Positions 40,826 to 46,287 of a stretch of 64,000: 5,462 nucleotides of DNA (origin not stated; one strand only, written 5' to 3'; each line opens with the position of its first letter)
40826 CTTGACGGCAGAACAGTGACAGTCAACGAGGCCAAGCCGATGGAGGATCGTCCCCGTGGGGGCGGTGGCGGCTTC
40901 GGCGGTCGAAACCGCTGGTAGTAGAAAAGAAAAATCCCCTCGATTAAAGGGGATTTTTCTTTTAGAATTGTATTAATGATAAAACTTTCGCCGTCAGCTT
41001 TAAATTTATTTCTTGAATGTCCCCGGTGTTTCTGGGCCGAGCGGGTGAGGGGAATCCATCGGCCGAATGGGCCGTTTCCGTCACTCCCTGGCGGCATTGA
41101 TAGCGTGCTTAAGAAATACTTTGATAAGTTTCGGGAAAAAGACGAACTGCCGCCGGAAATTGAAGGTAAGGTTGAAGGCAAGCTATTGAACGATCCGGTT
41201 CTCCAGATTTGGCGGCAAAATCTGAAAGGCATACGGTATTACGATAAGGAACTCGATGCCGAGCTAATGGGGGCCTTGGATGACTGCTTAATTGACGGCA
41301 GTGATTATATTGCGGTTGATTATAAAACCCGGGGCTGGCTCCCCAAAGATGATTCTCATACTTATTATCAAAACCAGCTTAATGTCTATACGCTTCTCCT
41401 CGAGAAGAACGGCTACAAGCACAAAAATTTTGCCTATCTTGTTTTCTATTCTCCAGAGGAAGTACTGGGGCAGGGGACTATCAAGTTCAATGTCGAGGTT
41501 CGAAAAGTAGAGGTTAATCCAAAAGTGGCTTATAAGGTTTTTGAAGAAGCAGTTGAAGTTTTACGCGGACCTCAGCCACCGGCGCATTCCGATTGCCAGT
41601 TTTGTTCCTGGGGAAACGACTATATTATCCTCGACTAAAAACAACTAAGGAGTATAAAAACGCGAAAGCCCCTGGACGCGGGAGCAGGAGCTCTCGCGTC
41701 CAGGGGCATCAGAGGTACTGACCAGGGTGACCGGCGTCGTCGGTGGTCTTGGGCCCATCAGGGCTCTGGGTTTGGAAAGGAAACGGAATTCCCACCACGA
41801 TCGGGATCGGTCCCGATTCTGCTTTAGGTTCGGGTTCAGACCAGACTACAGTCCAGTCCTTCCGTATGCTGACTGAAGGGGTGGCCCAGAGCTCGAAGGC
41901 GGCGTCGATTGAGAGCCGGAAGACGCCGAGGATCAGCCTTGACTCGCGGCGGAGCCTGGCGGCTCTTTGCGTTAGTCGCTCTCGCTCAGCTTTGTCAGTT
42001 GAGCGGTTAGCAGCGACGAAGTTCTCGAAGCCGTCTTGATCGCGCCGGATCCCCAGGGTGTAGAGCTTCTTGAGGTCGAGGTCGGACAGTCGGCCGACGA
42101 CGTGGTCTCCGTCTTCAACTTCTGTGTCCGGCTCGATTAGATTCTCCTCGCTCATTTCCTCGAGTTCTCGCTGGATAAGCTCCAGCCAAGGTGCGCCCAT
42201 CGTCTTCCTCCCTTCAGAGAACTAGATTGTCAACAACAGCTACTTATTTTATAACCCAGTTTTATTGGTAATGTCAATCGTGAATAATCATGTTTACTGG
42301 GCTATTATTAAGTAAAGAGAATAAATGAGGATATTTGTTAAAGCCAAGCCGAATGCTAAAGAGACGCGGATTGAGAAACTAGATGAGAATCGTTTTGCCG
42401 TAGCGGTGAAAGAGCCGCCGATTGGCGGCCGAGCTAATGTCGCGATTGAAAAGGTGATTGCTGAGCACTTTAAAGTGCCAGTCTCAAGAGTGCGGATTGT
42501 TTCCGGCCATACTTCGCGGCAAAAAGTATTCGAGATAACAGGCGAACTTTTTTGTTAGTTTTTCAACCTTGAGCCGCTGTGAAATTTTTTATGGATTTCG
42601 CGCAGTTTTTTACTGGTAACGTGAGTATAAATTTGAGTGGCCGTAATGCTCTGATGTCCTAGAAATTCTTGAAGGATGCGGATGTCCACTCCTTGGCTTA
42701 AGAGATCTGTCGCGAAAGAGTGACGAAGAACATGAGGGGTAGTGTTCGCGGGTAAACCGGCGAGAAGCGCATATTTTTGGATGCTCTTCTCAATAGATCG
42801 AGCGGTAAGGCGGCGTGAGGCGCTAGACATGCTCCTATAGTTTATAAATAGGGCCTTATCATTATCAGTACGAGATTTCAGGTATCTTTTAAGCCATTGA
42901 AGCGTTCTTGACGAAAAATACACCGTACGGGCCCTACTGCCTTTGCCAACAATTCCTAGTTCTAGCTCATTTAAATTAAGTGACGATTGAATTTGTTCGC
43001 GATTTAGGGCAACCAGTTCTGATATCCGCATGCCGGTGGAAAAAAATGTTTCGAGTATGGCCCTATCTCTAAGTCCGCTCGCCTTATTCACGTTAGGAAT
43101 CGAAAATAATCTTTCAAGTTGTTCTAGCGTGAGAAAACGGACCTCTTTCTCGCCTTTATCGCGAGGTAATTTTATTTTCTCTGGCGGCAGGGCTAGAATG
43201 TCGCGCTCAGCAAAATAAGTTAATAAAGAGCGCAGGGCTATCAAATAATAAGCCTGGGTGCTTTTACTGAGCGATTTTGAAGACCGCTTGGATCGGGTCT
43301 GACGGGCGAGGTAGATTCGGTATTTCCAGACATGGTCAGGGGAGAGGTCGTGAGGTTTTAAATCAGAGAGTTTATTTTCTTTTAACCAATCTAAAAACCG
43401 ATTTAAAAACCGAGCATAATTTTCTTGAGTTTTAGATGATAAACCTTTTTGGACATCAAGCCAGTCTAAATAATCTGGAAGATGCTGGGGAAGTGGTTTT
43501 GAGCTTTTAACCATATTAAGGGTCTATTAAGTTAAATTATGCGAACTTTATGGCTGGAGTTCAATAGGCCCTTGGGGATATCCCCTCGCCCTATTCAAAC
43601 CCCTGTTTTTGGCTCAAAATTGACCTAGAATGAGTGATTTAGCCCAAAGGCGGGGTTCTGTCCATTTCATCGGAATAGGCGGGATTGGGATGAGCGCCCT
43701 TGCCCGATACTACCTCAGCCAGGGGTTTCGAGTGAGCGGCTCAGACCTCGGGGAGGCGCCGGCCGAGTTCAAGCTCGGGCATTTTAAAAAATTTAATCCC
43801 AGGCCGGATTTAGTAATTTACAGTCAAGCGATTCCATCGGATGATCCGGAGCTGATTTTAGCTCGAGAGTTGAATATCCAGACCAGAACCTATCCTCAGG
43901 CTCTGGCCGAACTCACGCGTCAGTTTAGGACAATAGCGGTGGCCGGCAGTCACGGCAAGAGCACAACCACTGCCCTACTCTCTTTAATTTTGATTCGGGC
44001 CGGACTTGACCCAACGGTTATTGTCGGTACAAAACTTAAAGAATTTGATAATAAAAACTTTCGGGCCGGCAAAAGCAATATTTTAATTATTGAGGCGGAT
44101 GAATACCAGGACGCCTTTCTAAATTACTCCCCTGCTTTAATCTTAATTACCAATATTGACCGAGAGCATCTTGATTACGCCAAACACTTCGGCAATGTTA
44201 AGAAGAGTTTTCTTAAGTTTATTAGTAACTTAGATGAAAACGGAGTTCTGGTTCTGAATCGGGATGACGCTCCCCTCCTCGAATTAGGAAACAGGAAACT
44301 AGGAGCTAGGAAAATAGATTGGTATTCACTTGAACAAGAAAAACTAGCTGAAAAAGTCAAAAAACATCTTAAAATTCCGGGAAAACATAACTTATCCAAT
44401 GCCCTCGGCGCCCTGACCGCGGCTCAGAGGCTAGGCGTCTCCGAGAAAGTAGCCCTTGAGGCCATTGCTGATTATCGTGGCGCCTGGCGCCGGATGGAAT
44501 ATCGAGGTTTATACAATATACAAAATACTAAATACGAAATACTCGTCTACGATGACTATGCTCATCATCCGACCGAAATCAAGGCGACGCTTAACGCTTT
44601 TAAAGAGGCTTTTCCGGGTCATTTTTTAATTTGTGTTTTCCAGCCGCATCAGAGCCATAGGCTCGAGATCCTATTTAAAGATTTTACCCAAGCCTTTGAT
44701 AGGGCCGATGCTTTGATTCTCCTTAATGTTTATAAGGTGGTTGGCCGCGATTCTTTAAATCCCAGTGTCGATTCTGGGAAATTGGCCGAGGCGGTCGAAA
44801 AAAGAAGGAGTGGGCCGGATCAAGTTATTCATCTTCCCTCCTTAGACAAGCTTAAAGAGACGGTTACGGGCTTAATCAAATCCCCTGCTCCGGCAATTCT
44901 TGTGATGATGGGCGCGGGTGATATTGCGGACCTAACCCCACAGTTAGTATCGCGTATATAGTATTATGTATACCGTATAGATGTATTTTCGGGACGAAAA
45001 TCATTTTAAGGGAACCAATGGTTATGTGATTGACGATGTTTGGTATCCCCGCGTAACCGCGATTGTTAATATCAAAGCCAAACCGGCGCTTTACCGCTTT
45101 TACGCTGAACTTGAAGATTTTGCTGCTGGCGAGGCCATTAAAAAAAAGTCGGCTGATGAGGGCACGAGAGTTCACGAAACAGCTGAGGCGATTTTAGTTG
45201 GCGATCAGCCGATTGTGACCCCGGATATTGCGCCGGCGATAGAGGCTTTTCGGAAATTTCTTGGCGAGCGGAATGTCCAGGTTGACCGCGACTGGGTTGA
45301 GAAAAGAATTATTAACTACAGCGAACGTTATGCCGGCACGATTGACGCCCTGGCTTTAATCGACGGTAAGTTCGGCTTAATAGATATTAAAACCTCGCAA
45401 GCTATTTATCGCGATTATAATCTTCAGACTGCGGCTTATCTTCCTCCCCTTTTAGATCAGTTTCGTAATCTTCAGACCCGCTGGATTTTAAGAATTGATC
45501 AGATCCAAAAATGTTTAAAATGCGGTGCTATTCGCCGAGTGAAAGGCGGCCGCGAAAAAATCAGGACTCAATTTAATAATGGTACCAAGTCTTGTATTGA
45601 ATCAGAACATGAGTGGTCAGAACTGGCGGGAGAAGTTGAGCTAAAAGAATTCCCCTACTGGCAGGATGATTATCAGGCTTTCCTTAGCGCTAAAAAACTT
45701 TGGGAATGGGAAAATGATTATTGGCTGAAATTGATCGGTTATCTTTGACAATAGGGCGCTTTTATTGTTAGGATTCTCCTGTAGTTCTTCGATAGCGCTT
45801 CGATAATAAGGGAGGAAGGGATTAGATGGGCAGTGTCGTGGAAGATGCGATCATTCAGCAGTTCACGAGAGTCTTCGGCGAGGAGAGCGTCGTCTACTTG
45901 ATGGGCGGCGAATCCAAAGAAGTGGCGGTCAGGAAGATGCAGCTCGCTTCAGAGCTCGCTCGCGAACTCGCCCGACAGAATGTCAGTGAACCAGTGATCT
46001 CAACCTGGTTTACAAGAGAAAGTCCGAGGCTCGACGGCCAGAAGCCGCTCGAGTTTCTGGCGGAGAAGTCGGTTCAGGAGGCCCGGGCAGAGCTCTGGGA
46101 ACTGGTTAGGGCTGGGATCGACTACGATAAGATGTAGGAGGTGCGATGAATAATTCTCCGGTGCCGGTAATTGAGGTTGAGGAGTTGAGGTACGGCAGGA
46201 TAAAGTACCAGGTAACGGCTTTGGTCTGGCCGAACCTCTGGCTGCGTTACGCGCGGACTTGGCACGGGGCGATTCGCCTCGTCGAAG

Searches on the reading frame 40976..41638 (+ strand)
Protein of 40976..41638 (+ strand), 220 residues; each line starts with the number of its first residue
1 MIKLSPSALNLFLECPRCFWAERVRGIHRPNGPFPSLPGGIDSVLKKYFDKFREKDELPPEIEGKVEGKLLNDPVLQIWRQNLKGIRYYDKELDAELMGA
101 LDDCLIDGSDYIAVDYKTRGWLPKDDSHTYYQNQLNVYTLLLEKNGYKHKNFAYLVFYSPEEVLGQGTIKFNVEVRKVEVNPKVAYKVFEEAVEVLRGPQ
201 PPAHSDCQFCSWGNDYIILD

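Call 80: search_protein_families(library=pfam, proteins=[window:40976-41638:+], max_evalue=0.001)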
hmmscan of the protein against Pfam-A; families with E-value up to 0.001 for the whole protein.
window:40976-41638:+ (220 aa): 1 family
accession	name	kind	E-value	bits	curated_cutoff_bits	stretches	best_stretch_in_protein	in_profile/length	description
PF12705.13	PDDEXK_1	-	1.6e-14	54.9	22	1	61-212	83-242/247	PD-(D/E)XK nuclease superfamily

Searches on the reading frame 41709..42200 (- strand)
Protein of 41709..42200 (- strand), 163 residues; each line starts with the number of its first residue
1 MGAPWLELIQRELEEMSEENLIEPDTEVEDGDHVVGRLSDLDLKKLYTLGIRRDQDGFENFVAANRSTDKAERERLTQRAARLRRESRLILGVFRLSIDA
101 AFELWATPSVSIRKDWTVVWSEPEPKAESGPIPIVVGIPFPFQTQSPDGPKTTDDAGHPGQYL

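Call 7: search_protein_families(library=pfam, proteins=[window:41709-42200:-], max_evalue=0.01)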
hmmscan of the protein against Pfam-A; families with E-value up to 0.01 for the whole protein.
window:41709-42200:- (163 aa): 1 family
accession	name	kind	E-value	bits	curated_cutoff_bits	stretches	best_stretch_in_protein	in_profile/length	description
PF19908.4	DUF6381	-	4.6e-06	26.7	26.6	1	63-87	24-48/62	Family of unknown function (DUF6381)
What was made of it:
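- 41645..42290 (-): Cassette: TTGACA promoters, SD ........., 163-aa ORF 41709-42200 (marginal DUF6381 match), and a hairpin with a U-run. Pfam DUF6381 scores 26.7 against a cut-off of 26.6 (call 7).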

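Call 24: find_homologous_proteins(query=window:41709-42200:-, max_evalue=0.001)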
Query window:41709-42200:- (163 aa): 2 proteins with E <= 0.001 among 153 candidates.
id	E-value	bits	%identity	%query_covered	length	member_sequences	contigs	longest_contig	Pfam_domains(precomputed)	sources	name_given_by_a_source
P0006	1.1e-103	362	100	100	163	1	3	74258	PF19908.5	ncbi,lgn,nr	ncbi:MAG: hypothetical protein HYS89_00785 [Candidatus Colwellbacteria bacterium]|nr:hypothetical pr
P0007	2.6e-20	91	40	76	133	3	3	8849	-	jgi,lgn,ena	-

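Call 27: find_encoding_contigs(protein=P0007, flank=6000, max_places=3)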
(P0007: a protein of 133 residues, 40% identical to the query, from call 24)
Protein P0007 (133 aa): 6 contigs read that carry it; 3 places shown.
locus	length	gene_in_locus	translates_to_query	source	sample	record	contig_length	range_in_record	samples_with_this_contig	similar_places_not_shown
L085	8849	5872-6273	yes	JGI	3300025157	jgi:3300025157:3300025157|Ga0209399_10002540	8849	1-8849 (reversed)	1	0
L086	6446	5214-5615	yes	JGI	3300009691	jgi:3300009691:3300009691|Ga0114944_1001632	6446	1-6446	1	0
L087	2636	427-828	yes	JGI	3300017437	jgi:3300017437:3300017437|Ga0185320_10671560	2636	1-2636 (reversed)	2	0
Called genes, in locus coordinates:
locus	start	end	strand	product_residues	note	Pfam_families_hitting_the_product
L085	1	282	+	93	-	?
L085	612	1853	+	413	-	PF02812:ELFV_dehydrog_N, PF00208:ELFV_dehydrog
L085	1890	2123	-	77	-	-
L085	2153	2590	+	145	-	-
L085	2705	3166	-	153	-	-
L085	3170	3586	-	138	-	-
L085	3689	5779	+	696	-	PF04851:ResIII, PF17757:UvrB_inter, PF27431:UvrB_3rd, PF00271:Helicase_C, PF12344:UvrB, PF02151:UVR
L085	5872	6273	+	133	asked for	-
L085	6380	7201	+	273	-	PF00561:Abhydrolase_1, PF12146:Hydrolase_4, PF12697:Abhydrolase_6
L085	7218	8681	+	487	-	PF08245:Mur_ligase_M, PF02875:Mur_ligase_C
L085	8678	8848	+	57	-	?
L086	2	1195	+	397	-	?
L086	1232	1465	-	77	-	-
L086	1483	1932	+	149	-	-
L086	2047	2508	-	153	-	-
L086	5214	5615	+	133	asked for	-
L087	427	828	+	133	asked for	-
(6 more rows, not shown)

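Call 66: search_dna_similar(query=window:41709-42200:-, collection=phages, mode=protein, max_evalue=0.01, max_rows=8)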
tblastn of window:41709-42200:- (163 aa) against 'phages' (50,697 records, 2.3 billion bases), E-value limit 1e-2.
No match.

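Call 69: search_dna_similar(query=window:41709-42200:-, collection=plasmids, mode=protein, max_evalue=0.01, max_rows=10)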
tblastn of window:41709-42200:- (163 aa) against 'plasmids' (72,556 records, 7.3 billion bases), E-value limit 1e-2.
No match.

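Call 70: search_protein_families(library=ncbifam, proteins=[window:41709-42200:-], max_evalue=0.01)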
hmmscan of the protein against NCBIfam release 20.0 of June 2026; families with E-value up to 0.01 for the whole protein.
window:41709-42200:- (163 aa): 0 families

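Call 96: search_protein_families(library=phrogs, proteins=[window:41709-42200:-], max_evalue=0.01)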
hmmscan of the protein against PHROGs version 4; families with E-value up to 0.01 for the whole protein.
window:41709-42200:- (163 aa): 0 families

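Call 97: search_protein_families(library=padloc, proteins=[window:41709-42200:-], max_evalue=0.01)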
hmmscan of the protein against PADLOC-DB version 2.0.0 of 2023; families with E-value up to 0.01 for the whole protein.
window:41709-42200:- (163 aa): 0 families

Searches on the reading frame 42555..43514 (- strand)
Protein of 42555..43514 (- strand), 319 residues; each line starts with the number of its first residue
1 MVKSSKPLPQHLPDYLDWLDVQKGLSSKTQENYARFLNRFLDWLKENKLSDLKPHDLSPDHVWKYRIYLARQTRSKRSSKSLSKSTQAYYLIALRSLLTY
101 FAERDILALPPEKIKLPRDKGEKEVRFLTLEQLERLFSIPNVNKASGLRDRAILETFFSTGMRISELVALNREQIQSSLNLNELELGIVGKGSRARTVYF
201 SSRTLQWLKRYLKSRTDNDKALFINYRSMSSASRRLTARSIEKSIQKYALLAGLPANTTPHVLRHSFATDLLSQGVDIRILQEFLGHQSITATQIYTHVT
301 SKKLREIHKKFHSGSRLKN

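Call 16: search_protein_families(library=pfam, proteins=[window:42555-43514:-], max_evalue=0.001)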
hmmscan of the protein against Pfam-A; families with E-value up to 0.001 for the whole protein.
window:42555-43514:- (319 aa): 4 families
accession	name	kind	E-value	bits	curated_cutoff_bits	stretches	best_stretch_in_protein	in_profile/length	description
PF00589.27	Phage_integrase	-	1.1e-39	136.4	27.1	1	127-301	2-170/172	Phage integrase family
PF13495.12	Phage_int_SAM_4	-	2.8e-09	37.7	27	1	23-106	12-83/85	Phage integrase, N-terminal SAM-like domain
PF02899.23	Phage_int_SAM_1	-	3.8e-09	37.1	22.3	1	14-101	3-79/83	Phage integrase, N-terminal SAM-like domain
PF13102.12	Phage_int_SAM_5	-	1.4e-06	29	22.3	1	26-111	18-92/98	Phage integrase SAM-like domain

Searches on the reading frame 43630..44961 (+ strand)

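Call 16: search_protein_families(library=pfam, proteins=[window:43630-44961:+], max_evalue=0.001)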
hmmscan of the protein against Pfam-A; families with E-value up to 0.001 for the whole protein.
window:43630-44961:+ (443 aa): 3 families
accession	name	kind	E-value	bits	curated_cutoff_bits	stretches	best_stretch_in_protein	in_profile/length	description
PF08245.18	Mur_ligase_M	-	1.2e-18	68.3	24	1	104-265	1-200/200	Mur ligase middle domain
PF01225.30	Mur_ligase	-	3.1e-16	59.9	21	1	11-100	2-95/95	Mur ligase family, catalytic domain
PF02875.26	Mur_ligase_C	-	2.4e-15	57.9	28.4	1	300-429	8-126/127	Mur ligase, glutamate ligase domain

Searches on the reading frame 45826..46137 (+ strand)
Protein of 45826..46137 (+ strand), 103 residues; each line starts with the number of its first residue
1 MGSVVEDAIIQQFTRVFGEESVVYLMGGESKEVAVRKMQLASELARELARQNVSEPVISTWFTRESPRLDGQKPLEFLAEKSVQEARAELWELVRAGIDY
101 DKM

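Call 7: search_protein_families(library=pfam, proteins=[window:45826-46137:+], max_evalue=0.01)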
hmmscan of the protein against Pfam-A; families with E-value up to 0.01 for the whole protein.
window:45826-46137:+ (103 aa): 1 family
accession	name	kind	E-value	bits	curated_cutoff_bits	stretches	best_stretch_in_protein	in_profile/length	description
PF09722.15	Xre_MbcA_ParS_C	-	0.0031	17.9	24.5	1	59-80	14-34/51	Antitoxin Xre/MbcA/ParS C-terminal toxin-binding domain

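Call 67: search_dna_similar(query=window:45826-46137:+, collection=phages, mode=protein, max_evalue=0.01, max_rows=8)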
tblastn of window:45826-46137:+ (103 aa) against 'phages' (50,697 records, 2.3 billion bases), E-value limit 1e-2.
No match.

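Call 68: search_dna_similar(query=window:45826-46137:+, collection=plasmids, mode=protein, max_evalue=0.01, max_rows=10)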
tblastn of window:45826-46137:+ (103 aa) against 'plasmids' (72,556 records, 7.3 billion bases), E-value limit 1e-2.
No match.
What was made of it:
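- Tried and rejected: Plasmid origin: tblastn against 72,556 plasmids found nothing for two proteins (calls 68, 69).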

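Call 70: search_protein_families(library=ncbifam, proteins=[window:45826-46137:+], max_evalue=0.01)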
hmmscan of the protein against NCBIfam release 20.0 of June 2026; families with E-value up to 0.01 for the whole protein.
window:45826-46137:+ (103 aa): 0 families

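Call 89: find_encoding_contigs(protein=window:45826-46137:+, flank=4000, max_places=6)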
Protein window:45826-46137:+ (103 aa): 5 contigs read that carry it; 5 places shown.
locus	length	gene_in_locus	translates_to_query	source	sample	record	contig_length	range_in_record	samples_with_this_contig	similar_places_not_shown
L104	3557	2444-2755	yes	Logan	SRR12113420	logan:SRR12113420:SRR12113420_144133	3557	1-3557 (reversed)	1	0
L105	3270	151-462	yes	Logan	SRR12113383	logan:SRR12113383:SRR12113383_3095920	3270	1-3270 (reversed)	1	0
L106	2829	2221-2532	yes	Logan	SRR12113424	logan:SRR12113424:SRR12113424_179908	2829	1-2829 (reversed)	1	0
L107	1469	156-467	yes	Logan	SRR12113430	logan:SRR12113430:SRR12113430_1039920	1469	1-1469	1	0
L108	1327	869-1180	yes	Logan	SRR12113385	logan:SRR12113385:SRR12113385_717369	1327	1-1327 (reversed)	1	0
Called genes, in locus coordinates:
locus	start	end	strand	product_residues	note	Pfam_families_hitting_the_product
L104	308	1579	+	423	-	PF01225:Mur_ligase, PF08245:Mur_ligase_M, PF02875:Mur_ligase_C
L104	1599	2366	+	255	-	-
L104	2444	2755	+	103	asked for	-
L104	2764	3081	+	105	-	-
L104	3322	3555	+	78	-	?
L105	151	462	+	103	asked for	-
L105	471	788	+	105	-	-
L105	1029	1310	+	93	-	PF01016:Ribosomal_L27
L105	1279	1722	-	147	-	PF01281:Ribosomal_L9_N, PF03948:Ribosomal_L9_C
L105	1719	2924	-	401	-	PF22694:CtpB_N-like, PF00595:PDZ, PF13180:PDZ_2, PF17820:PDZ_6, PF03572:Peptidase_S41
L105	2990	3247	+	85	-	-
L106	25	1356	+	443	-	PF01225:Mur_ligase, PF08245:Mur_ligase_M, PF02875:Mur_ligase_C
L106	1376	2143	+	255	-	-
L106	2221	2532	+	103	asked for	-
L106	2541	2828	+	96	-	?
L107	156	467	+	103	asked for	-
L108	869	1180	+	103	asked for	-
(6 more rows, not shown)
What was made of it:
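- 45745..46510 (+): Two-gene cassette: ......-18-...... promoter, SD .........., ORF 45826-46137 (103 aa, weak Xre_MbcA_ParS_C match), SD AGGAGG, ORF 46146-46463 (105 aa, no family), and a hairpin. Five independent assemblies reproduce both junctions (call 89).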

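Call 96: search_protein_families(library=phrogs, proteins=[window:45826-46137:+], max_evalue=0.01)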
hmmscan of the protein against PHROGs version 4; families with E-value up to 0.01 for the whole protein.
window:45826-46137:+ (103 aa): 0 families

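Call 97: search_protein_families(library=padloc, proteins=[window:45826-46137:+], max_evalue=0.01)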
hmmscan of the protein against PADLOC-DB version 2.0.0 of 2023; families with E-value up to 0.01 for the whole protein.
window:45826-46137:+ (103 aa): 0 families
